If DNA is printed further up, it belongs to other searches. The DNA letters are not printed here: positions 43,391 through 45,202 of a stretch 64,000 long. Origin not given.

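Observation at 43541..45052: DndE-like DNA-binding domain fused to a HerA/FtsK-type hexameric-translocase ATPase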

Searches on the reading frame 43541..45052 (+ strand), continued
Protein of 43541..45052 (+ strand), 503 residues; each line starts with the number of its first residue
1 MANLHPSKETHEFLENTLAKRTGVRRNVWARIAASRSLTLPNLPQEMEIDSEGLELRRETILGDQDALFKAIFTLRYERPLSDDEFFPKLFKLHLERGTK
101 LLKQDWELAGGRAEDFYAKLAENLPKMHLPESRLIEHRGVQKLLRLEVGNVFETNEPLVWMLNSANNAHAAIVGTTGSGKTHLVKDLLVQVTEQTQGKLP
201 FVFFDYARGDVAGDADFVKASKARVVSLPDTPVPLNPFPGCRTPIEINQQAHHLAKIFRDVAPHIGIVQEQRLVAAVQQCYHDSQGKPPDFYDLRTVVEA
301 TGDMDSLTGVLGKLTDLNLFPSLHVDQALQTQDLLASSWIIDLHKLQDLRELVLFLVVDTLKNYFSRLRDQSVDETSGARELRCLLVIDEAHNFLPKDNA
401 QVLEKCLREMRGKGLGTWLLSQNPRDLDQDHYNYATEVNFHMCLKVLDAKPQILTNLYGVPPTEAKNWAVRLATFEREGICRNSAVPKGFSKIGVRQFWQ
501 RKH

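Call 51: fold_search(model_id=the predicted structure, library=pdb)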
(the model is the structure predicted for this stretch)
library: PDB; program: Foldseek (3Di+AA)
matches with E <= 10: 1512; with E <= 0.001: 158
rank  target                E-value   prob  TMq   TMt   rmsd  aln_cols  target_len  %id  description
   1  7es4                  8.8e-23  1.00  0.64  0.85   2.8       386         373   22  the crystral structure of DndH-C-domain (released 2022-05-11)
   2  4d2i_A                8.0e-12  1.00  0.45  0.49   9.5       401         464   19  Crystal structure of the HerA hexameric DNA translocase from Sulfolobus solfataricus bound to AMP-PNP (released 2014-12-03)
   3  8wiv_A                9.9e-12  1.00  0.45  0.54  10.4       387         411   19  Cryo-EM structure of a bacterial protein (released 2024-09-11)
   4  4d2i_B                1.0e-11  1.00  0.46  0.50   7.0       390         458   18  Crystal structure of the HerA hexameric DNA translocase from Sulfolobus solfataricus bound to AMP-PNP (released 2014-12-03)
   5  9x1m_A                2.2e-11  1.00  0.46  0.41   6.7       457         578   14  The cryo-EM structure of HerA-NurA complex with AMPPNP and dsDNA from Thermococcus kodakarensis (released 2026-02-04)
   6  4ag5_B                2.5e-11  1.00  0.53  0.69   5.4       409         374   16  Structure of VirB4 of Thermoanaerobacter pseudethanolicus (released 2012-07-04)
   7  9x1l_A                7.8e-11  1.00  0.40  0.35  12.9       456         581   15  The cryo-EM structure of HerA-NurA complex with AMPPNP from Thermococcus kodakarensis (released 2026-02-04)
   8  8wod_D                1.1e-10  1.00  0.45  0.46  10.2       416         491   18  Cryo-EM structure of SIR2/HerA complex (released 2024-09-11)
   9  8wiv_D                1.3e-10  1.00  0.44  0.37   9.7       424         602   17  Cryo-EM structure of a bacterial protein (released 2024-09-11)
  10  8xaw_D                1.4e-10  1.00  0.42  0.38  11.3       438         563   14  Cryo-EM structure of an anti-phage defense complex bound to AMPPNP and DNA at state 1 (released 2024-06-05)
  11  8wj3_D                1.8e-10  1.00  0.43  0.43   9.8       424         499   18  Cryo-EM structure of a bacterial protein (released 2024-09-11)
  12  8rtd_T                1.8e-10  1.00  0.46  0.30  23.4       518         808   14  Stalk-Arches-IMC structure from the fully-assembled R388 type IV secretion system determined by cryo-EM. (released 2024-06-19)
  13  8wld_A                2.0e-10  1.00  0.47  0.49   8.6       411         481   17  Cryo-EM structure of SIR2/HerA antiphage complex (released 2024-09-11)
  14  4ag6_A                2.5e-10  1.00  0.53  0.69   4.8       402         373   15  Structure of VirB4 of Thermoanaerobacter pseudethanolicus (released 2012-07-04)
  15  8rtd_O                2.9e-10  1.00  0.48  0.32  23.2       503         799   14  Stalk-Arches-IMC structure from the fully-assembled R388 type IV secretion system determined by cryo-EM. (released 2024-06-19)
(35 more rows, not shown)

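Call 60: find_homologous_proteins(query=L035:7902-9422:+, max_evalue=1e-10)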
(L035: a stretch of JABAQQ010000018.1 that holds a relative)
Query L035:7902-9422:+ (507 aa): 135 proteins with E <= 1e-10 among 8000 candidates; the best 120 are listed.
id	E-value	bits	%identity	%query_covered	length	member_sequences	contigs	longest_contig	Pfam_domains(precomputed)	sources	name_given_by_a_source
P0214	0.0e+0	1122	97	100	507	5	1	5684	PF10412.16,PF01935.24,PF13401.13,PF12846.14,PF08870.18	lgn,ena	-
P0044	2.1e-293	991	85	100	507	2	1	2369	PF10412.16,PF13401.13,PF12846.14,PF08870.18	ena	-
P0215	9.5e-233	791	67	100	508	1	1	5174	PF10412.16,PF01935.24,PF13401.13,PF12846.14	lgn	-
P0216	7.4e-232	788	67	100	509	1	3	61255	PF10412.16,PF19044.7,PF13401.13,PF12846.14,PF08870.18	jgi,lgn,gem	jgi:hypothetical protein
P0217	5.5e-230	782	67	100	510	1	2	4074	PF10412.16,PF19044.7,PF01935.24,PF13401.13,PF12846.14,PF08870.18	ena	-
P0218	4.4e-226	769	66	100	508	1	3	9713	PF10412.16,PF01935.24,PF13401.13,PF12846.14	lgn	-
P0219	6.5e-220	749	65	100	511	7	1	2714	PF10412.16,PF01935.24,PF13401.13,PF12846.14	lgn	-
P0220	9.5e-220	748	64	100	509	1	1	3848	PF10412.16,PF01935.24,PF13401.13,PF12846.14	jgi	jgi:Helicase HerA, central domain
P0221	1.0e-217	742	64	100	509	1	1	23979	PF10412.16,PF01935.24,PF13401.13,PF12846.14,PF08870.18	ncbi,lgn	-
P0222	7.9e-217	739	67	97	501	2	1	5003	PF10412.16,PF01935.24,PF13401.13,PF12846.14,PF01580.25,PF08870.18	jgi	jgi:energy-coupling factor transporter ATP-binding protein EcfA2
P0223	3.4e-213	727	64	100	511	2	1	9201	PF10412.16,PF01935.24,PF13401.13,PF12846.14,PF08870.18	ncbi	-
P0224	3.6e-213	727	63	100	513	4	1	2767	PF10412.16,PF19044.7,PF01935.24,PF13401.13,PF12846.14,PF08870.18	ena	-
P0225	5.0e-212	723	63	100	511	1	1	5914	PF10412.16,PF19044.7,PF01935.24,PF13401.13,PF12846.14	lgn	-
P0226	7.5e-210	716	63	100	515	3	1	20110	PF10412.16,PF19044.7,PF01935.24,PF13401.13,PF12846.14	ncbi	-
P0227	1.2e-208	712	62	100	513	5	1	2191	PF10412.16,PF19044.7,PF01935.24,PF13401.13,PF12846.14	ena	-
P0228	8.6e-203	692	66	92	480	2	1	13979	PF10412.16,PF19044.7,PF01935.24,PF13401.13,PF12846.14,PF01580.25,PF08870.18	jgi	jgi:hypothetical protein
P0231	1.5e-191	655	60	100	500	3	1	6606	PF10412.16,PF01935.24,PF13401.13,PF12846.14,PF08870.18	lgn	-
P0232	1.7e-190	652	59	100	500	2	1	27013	PF10412.16,PF01935.24,PF12846.14,PF08870.18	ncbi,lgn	-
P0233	1.1e-189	649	58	100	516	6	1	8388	PF10412.16,PF01935.24,PF13401.13,PF12846.14,PF08870.18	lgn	-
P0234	3.1e-188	644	58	100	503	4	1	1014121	PF10412.16,PF01935.24,PF13401.13,PF12846.14,PF01580.25,PF08870.18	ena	-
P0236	1.3e-187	642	57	100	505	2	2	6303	PF10412.16,PF01935.24,PF13401.13,PF12846.14,PF08870.18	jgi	-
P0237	2.4e-187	641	59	100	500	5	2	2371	PF10412.16,PF01935.24,PF12846.14,PF08870.18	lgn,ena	-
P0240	4.7e-183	627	56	100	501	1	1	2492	PF10412.16,PF01935.24,PF12846.14,PF08870.18,PF04851.22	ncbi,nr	ncbi:MAG: DUF1832 domain-containing protein [Flavobacterium sp.]|nr:MAG: DUF1832 domain-containing p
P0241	1.1e-182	626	56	100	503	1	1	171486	PF10412.16,PF01935.24,PF13401.13,PF12846.14,PF01580.25,PF08870.18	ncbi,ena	-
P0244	2.2e-181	622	55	100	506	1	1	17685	PF10412.16,PF01935.24,PF00004.36,PF13401.13,PF12846.14,PF08870.18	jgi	jgi:hypothetical protein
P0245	7.3e-181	620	56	100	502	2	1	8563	PF10412.16,PF01935.24,PF13401.13,PF12846.14,PF08870.18,PF04851.22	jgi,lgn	jgi:ABC-type oligopeptide transport system ATPase subunit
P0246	3.0e-180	618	55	100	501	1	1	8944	PF10412.16,PF01935.24,PF05872.19,PF13401.13,PF12846.14,PF01580.25,PF08870.18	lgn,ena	-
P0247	1.5e-179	616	57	100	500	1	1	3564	PF10412.16,PF01935.24,PF05872.19,PF13401.13,PF12846.14,PF08870.18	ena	-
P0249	1.2e-178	613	56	99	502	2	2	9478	PF10412.16,PF01935.24,PF13401.13,PF12846.14,PF08870.18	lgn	-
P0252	6.9e-176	604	55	100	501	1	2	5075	PF10412.16,PF01935.24,PF05872.19,PF13401.13,PF12846.14,PF08870.18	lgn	-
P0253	2.1e-175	602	54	100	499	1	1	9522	PF10412.16,PF01935.24,PF13401.13,PF12846.14,PF08870.18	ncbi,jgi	jgi:hypothetical protein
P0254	3.5e-175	601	54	100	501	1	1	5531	PF10412.16,PF19044.7,PF01935.24,PF13401.13,PF12846.14,PF08870.18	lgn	-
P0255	7.7e-173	594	54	100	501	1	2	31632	PF10412.16,PF01935.24,PF13401.13,PF12846.14,PF08870.18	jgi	jgi:DNA helicase HerA-like ATPase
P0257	7.2e-172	590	53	100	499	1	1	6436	PF10412.16,PF01935.24,PF13401.13,PF12846.14,PF08870.18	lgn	-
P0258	9.9e-172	590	53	100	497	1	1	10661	PF10412.16,PF01935.24,PF13401.13,PF12846.14,PF08870.18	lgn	-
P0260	3.0e-169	582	51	100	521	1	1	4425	PF10412.16,PF01935.24,PF13401.13,PF12846.14,PF01580.25,PF08870.18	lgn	-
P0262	3.8e-161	555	52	98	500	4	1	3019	PF10412.16,PF01935.24,PF13401.13,PF12846.14,PF08870.18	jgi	jgi:Cdc6-like AAA superfamily ATPase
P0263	1.5e-160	553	50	100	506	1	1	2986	PF10412.16,PF01935.24,PF13401.13,PF12846.14,PF08870.18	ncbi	-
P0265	2.5e-159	549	49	100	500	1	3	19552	PF10412.16,PF01935.24,PF13401.13,PF12846.14,PF08870.18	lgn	-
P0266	3.6e-159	548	49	100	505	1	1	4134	PF10412.16,PF01935.24,PF13401.13,PF12846.14,PF08870.18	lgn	-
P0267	8.4e-159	547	51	99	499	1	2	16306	PF02492.26,PF10412.16,PF01935.24,PF13401.13,PF12846.14,PF08870.18,PF04851.22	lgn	-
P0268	2.6e-158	546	48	100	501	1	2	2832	PF10412.16,PF01935.24,PF13401.13,PF12846.14,PF08870.18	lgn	-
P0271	7.5e-157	541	50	100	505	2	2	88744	PF10412.16,PF01935.24,PF13401.13,PF12846.14,PF08870.18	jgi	jgi:energy-coupling factor transporter ATP-binding protein EcfA2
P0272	2.5e-152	526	49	100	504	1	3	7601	PF10412.16,PF01935.24,PF04665.19,PF13401.13,PF12846.14,PF08870.18,PF04851.22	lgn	-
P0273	8.2e-151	521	49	100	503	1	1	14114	PF10412.16,PF01935.24,PF13401.13,PF12846.14,PF08870.18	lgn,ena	-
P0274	9.2e-143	494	47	100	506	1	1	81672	PF10412.16,PF01935.24,PF13401.13,PF12846.14,PF08870.18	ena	-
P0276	1.5e-134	467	46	100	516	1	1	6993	PF10412.16,PF06745.20,PF01935.24,PF00004.36,PF13401.13,PF12846.14,PF08870.18,PF04851.22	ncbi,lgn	ncbi:MAG: ATP-binding protein [Candidatus Heimdallarchaeota archaeon]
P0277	1.5e-129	451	45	100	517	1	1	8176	PF10412.16,PF06745.20,PF00004.36,PF13401.13,PF12846.14,PF08870.18,PF04851.22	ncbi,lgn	ncbi:MAG: ATP-binding protein [bacterium]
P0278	2.3e-126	440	43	100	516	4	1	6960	PF10412.16,PF06745.20,PF00004.36,PF13401.13,PF12846.14,PF08870.18,PF04851.22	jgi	jgi:DNA sulfur modification protein DndE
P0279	3.6e-126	440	44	97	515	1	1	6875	PF10412.16,PF01935.24,PF00004.36,PF13401.13,PF12846.14,PF08870.18,PF04851.22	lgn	-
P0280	1.6e-125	438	43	97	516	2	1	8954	PF10412.16,PF06745.20,PF00004.36,PF13401.13,PF12846.14,PF08870.18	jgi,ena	-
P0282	7.0e-124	432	43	100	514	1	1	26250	PF10412.16,PF06745.20,PF01935.24,PF00004.36,PF13401.13,PF12846.14,PF08870.18,PF04851.22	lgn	-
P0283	5.1e-123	429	44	97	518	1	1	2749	PF00004.36,PF13401.13,PF12846.14,PF08870.18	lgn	-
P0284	6.5e-123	429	42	100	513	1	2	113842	PF10412.16,PF01935.24,PF24883.3,PF00004.36,PF13401.13,PF12846.14,PF08870.18,PF04851.22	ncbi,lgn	-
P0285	1.5e-122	428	47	84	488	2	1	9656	PF10412.16,PF01935.24,PF13401.13,PF12846.14,PF08870.18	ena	-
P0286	1.5e-122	428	44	97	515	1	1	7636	PF01935.24,PF13401.13,PF12846.14,PF08870.18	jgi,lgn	-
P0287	3.7e-122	426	44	99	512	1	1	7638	PF13401.13,PF12846.14,PF08870.18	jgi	-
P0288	7.0e-122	426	44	97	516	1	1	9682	PF10412.16,PF01935.24,PF00004.36,PF13401.13,PF12846.14,PF08870.18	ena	-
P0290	1.6e-121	424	45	97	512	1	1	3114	PF01935.24,PF13401.13,PF12846.14,PF08870.18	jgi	jgi:hypothetical protein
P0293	7.4e-121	422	42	100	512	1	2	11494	PF10412.16,PF01935.24,PF24883.3,PF00004.36,PF13401.13,PF12846.14,PF08870.18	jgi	jgi:DNA sulfur modification protein DndE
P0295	2.3e-120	421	40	100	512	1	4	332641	PF10412.16,PF01935.24,PF24883.3,PF00004.36,PF13401.13,PF12846.14,PF08870.18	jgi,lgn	jgi:DNA helicase HerA-like ATPase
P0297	1.3e-119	418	42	97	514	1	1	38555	PF13401.13,PF12846.14,PF08870.18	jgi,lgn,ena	-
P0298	1.6e-119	418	42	97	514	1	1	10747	PF06745.20,PF13401.13,PF12846.14,PF08870.18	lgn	-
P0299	1.8e-119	418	41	97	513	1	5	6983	PF10412.16,PF01935.24,PF24883.3,PF00004.36,PF13401.13,PF12846.14,PF08870.18,PF04851.22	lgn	-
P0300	1.8e-119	418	41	100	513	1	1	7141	PF10412.16,PF01935.24,PF24883.3,PF00004.36,PF13401.13,PF12846.14,PF08870.18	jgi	jgi:Cdc6-like AAA superfamily ATPase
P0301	3.0e-119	417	40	100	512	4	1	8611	PF10412.16,PF01935.24,PF00004.36,PF13401.13,PF12846.14,PF08870.18,PF04851.22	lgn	-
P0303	4.0e-119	416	43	99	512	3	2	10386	PF13401.13,PF12846.14,PF08870.18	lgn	-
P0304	8.5e-119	415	44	99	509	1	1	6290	PF01935.24,PF13401.13,PF12846.14,PF08870.18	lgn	-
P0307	1.2e-118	415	44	94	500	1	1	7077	PF13401.13,PF12846.14,PF08870.18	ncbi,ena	-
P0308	1.5e-118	414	43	94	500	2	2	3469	PF13401.13,PF12846.14,PF08870.18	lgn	-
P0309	3.0e-118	414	41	100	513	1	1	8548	PF10412.16,PF01935.24,PF24883.3,PF00004.36,PF13401.13,PF12846.14,PF08870.18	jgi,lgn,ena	-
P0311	9.8e-118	412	44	100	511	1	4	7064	PF10412.16,PF06745.20,PF01935.24,PF13401.13,PF12846.14,PF08870.18,PF04851.22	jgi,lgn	-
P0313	1.3e-117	411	40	100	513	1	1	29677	PF10412.16,PF01935.24,PF00004.36,PF13401.13,PF12846.14,PF08870.18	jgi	jgi:DNA sulfur modification protein DndE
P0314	2.4e-117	411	42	99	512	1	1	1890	PF01935.24,PF13401.13,PF12846.14,PF08870.18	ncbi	-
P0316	1.6e-115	405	41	99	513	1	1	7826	PF01935.24,PF13401.13,PF12846.14,PF08870.18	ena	-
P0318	2.0e-114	401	42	97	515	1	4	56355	PF10412.16,PF01935.24,PF24883.3,PF13401.13,PF12846.14,PF08870.18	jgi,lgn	jgi:hypothetical protein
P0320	2.5e-113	397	41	100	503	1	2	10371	PF10412.16,PF01935.24,PF13401.13,PF12846.14,PF08870.18,PF04851.22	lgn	-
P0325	2.3e-105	371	39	97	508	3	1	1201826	PF10412.16,PF06745.20,PF05872.19,PF13401.13,PF12846.14,PF08870.18,PF04851.22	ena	-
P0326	2.6e-104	368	38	97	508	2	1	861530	PF02492.26,PF10412.16,PF06745.20,PF05872.19,PF13401.13,PF12846.14,PF08870.18,PF04851.22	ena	-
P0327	6.9e-100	353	36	98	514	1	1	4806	PF10412.16,PF06745.20,PF05872.19,PF13401.13,PF08870.18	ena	-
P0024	1.2e-59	220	35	88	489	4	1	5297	PF10412.16,PF01935.24,PF05872.19,PF13401.13,PF08870.18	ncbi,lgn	-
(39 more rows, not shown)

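Call 68: search_dna_similar(query=window:43541-45049:+, collection=plasmids, mode=protein, max_evalue=1e-10, max_rows=15)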
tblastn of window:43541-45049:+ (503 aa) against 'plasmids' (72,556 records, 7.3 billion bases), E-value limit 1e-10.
Records with a match: 9; places in all: 9; records where one place covers at least 80% of the query: 1.
Best place of each record, by identity: <60% 9.
By first word of the organism name: Vibrio 2; Methylorubrum 1; Shinella 1; Pseudoalteromonas 1; Massilia 1; Rhizobium 1; Escherichia 1; Priestia 1.
By predicted mobility (MOB-suite, as given by PLSDB): non-mobilizable 6; mobilizable 3.
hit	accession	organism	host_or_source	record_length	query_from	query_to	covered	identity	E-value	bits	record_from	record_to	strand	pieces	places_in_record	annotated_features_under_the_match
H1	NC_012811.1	Methylorubrum extorquens AM1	-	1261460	7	459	90%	26.9%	2e-26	120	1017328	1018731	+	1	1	none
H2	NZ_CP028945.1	Vibrio sp. dhg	single cell,ocean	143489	118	422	61%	28.8%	4e-14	83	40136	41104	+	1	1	DUF87 domain-containing protein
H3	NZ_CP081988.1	Shinella oryzae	cell culture,rhizosphere soil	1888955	146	457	62%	28.0%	3e-12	77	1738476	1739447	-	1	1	none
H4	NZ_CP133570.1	Pseudoalteromonas sp. HL-AS1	sediment core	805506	152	482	66%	25.9%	2e-16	90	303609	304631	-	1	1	DUF87 domain-containing protein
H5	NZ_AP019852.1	Vibrio alfacsensis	-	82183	144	422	55%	29.3%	4e-13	80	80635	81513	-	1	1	none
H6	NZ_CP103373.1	Massilia sp. H6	Whole genome of bacteria,soil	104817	124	456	66%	24.2%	1e-12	79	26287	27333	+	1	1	dptH: DNA phosphorothioation-dependent restriction protein DptH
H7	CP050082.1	Rhizobium leguminosarum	Trifolium pratense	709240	146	434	57%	27.7%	1e-11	76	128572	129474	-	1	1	ATP-binding protein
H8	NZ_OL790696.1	Escherichia coli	-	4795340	157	438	56%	25.3%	7e-11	73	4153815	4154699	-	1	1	none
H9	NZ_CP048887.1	Priestia megaterium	culture,agricultural soil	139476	4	129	25%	38.1%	6e-12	76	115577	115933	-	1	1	dndE: DNA sulfur modification protein DndE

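Call 69: get_annotated_region(hit=H1, flank=9000)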
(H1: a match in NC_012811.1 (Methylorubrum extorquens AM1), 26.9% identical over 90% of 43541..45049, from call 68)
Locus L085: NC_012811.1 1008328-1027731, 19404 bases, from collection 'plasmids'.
description: Methylorubrum extorquens AM1 megaplasmid, complete sequence
organism: Methylorubrum extorquens AM1 (NCBI taxid 272630)
taxonomy: Bacteria; Pseudomonadota; Alphaproteobacteria; Hyphomicrobiales; Methylobacteriaceae; Methylorubrum; Methylorubrum extorquens; Methylorubrum extorquens AM1
host: -; source: -; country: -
typing (MOB-suite, as given by PLSDB): non-mobilizable; replicon rep_cluster_56; mating-pair formation MPF_I
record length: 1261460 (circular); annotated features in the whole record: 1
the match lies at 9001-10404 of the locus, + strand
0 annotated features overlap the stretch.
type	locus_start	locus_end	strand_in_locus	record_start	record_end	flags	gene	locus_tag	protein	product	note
